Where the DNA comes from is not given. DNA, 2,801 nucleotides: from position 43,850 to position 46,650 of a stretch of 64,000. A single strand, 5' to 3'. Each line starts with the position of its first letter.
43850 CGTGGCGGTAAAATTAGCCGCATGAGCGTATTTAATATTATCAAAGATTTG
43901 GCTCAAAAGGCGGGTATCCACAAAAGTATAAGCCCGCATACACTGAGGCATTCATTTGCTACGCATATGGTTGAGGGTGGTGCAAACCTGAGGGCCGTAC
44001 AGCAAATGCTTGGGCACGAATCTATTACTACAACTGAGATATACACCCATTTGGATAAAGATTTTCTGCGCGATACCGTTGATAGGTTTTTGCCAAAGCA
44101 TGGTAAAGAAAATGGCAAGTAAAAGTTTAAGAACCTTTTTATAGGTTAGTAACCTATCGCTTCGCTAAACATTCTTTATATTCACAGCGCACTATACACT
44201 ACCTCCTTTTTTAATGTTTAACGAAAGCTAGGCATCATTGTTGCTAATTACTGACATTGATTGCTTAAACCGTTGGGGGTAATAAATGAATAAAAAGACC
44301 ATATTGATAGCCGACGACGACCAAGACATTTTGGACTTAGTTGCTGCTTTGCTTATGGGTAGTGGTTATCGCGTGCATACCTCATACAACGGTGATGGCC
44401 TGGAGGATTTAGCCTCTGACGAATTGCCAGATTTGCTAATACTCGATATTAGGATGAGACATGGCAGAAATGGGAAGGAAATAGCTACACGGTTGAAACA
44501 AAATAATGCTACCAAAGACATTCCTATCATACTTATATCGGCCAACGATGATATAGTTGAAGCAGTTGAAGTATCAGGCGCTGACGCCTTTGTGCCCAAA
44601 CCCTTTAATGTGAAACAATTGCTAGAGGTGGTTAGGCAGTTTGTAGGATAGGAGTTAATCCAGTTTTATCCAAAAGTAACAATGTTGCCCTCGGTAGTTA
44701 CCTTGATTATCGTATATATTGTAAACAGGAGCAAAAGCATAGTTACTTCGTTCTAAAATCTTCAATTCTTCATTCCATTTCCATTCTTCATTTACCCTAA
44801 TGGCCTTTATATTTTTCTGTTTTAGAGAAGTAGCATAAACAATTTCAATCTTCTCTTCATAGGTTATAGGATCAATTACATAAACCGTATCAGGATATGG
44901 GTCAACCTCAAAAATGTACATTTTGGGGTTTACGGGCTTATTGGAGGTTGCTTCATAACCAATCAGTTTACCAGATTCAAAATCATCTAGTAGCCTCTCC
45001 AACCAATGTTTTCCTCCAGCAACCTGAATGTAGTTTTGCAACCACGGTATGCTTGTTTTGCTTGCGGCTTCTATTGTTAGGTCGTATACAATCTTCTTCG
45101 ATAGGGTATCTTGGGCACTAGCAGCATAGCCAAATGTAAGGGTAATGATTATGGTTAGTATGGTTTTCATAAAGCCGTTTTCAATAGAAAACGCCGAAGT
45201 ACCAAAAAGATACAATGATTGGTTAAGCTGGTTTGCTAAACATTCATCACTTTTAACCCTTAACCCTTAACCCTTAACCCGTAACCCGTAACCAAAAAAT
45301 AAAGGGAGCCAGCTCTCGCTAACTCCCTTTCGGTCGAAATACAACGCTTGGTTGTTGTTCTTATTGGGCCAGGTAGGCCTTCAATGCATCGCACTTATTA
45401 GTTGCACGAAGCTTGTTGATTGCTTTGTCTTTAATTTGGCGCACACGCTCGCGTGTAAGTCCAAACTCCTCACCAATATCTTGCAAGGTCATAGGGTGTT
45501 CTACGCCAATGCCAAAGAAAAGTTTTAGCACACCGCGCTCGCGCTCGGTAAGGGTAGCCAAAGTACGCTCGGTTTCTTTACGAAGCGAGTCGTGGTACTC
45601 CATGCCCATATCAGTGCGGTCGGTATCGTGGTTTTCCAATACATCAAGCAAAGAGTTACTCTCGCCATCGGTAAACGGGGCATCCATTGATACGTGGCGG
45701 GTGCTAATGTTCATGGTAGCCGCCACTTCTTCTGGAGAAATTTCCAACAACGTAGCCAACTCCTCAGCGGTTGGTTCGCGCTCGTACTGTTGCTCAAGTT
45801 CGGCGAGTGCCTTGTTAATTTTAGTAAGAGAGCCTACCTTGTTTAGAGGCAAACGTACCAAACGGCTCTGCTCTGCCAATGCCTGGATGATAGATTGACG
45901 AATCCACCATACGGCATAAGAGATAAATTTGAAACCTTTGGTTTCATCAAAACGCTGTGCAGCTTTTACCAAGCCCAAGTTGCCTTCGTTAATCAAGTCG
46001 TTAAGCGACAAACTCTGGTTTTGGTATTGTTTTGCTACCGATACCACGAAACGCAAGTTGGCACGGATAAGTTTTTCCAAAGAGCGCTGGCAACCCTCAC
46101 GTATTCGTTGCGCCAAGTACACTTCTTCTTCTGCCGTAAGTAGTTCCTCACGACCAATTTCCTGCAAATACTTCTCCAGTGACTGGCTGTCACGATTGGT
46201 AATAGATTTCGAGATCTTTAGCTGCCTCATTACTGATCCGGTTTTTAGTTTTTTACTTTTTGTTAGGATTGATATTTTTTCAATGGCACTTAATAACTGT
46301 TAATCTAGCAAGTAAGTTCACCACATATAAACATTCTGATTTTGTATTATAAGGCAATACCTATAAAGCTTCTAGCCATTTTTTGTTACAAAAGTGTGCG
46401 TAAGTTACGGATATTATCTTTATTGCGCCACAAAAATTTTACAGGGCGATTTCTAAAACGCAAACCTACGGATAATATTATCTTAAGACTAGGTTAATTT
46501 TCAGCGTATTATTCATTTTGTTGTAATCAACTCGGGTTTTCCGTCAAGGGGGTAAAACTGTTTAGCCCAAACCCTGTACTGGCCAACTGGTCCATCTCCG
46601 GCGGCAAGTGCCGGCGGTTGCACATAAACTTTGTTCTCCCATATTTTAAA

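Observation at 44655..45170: Truncated, low-GC GldN/PorN-domain paralog 41 kb from gldKLMN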

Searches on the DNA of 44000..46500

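Call 79: search_rna_families(source=window, start=44000, end=46500, threshold=evalue, max_evalue=1)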
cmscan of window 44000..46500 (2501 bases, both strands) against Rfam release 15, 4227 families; matches with E-value up to 1: 2.
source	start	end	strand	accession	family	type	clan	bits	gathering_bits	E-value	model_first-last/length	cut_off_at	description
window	45294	45367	-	RF02353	BjrC68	Gene; sRNA;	-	24.5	39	0.0018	1-82/82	no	Bradyrhizobiaceae sRNA BjrC68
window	44936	44998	-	RF01121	sR38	Gene; snRNA; snoRNA; CD-box;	-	23.3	50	0.013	1-59/59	no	Small nucleolar RNA sR38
